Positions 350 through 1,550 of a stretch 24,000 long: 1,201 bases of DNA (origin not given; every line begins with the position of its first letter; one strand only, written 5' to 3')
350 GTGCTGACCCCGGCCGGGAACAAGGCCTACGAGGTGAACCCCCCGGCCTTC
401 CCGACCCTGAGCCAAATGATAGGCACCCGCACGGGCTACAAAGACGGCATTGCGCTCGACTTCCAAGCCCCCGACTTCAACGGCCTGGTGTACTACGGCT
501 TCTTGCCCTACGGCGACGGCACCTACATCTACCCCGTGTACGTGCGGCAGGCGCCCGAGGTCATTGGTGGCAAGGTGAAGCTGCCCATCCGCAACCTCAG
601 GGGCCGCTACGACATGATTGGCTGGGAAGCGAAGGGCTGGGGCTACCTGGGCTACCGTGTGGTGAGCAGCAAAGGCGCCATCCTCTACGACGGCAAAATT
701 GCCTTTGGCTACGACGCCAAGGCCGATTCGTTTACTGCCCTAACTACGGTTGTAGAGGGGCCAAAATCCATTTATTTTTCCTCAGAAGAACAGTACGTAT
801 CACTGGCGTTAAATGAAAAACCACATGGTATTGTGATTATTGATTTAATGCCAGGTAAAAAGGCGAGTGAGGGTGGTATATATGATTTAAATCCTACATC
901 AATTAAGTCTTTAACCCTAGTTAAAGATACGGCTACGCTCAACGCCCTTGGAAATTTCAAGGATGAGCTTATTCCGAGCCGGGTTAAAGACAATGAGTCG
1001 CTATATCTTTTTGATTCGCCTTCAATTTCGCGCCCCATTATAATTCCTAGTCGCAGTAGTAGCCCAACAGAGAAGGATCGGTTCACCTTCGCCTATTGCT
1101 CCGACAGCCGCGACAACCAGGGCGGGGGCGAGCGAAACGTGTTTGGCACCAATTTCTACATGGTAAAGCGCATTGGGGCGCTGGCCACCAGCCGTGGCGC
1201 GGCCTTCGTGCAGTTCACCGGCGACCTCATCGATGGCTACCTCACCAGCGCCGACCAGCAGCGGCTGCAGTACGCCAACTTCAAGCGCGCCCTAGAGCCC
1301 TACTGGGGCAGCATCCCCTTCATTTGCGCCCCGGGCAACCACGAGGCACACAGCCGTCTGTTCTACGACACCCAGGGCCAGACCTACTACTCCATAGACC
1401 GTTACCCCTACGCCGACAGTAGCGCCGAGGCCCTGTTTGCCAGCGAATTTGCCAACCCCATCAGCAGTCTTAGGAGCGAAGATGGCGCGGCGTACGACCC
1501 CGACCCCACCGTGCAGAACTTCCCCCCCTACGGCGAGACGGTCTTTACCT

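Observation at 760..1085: Unameliorated low-GC, in-frame ~100-codon module inside a high-GC metallophosphoesterase gene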

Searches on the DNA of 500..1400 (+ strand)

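Call 16: search_rna_families(source=window, start=500, end=1400, threshold=evalue, max_evalue=1)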
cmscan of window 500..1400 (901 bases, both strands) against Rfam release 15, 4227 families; matches with E-value up to 1: 0.
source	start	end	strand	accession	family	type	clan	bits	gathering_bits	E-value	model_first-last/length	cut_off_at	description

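Call 17: search_dna_similar(query=window:764-1081:+, collection=plasmids, mode=distant, max_evalue=0.01)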
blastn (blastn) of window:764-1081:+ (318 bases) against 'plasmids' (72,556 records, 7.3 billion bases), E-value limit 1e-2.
No match.

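Call 62: search_dna_similar(query=window:734-1111:+, collection=phages, mode=distant, max_evalue=0.1)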
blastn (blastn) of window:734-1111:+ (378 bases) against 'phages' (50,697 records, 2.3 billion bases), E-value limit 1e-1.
No match.

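Call 63: search_dna_similar(query=window:764-1081:+, collection=ecoli_genomes, mode=distant, max_evalue=0.1)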
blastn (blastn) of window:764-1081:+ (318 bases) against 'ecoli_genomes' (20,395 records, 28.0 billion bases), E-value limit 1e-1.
No match.

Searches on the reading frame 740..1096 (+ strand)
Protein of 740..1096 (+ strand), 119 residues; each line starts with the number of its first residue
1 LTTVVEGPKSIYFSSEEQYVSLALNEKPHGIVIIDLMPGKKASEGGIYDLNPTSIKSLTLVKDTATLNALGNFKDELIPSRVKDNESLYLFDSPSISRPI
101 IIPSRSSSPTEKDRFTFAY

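Call 5: search_protein_families(library=pfam, proteins=[window:740-1085:+], max_evalue=1)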
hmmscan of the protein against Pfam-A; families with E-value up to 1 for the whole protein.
window:740-1085:+ (115 aa): 0 families

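Call 32: search_protein_representatives(protein=window:740-1096:+)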
Query: 119 residues. Proteins with E-value up to 0.001 (for the whole library): 1; up to 1e-10: 0; up to 1e-30: 0. The best 1 are listed.
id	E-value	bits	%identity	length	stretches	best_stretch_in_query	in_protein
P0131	3.2e-05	40.0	28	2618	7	44-107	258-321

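Call 36: search_protein_families(library=pfam, proteins=[window:764-1081:+], max_evalue=10)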
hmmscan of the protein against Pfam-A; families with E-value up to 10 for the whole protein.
window:764-1081:+ (106 aa): 0 families

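Call 37: find_homologous_proteins(query=window:764-1081:+, max_evalue=10)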
Query window:764-1081:+: 1 candidates shared short words with the query, none scored E <= 10.

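Call 40: find_related_loci(query=window:764-1081:+, collection=viral_contigs, flank=5000)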
Query window:764-1081:+ (106 aa) in viral_contigs; peptide patterns used: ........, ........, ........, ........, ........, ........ (x = any residue, [..] = any of these).
27 stretches matched a pattern, but none encodes a relative of the query by tblastn (E <= 1e-3).

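Call 41: find_related_loci(query=window:764-1081:+, collection=metagenome_contigs, flank=5000)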
Query window:764-1081:+ (106 aa) in metagenome_contigs; peptide patterns used: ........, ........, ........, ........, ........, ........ (x = any residue, [..] = any of these).
600 stretches matched a pattern, but none encodes a relative of the query by tblastn (E <= 1e-3).

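Call 51: search_protein_families(library=phrogs, proteins=[window:764-1081:+], max_evalue=1)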
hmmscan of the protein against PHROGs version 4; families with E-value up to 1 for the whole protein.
window:764-1081:+ (106 aa): 0 families
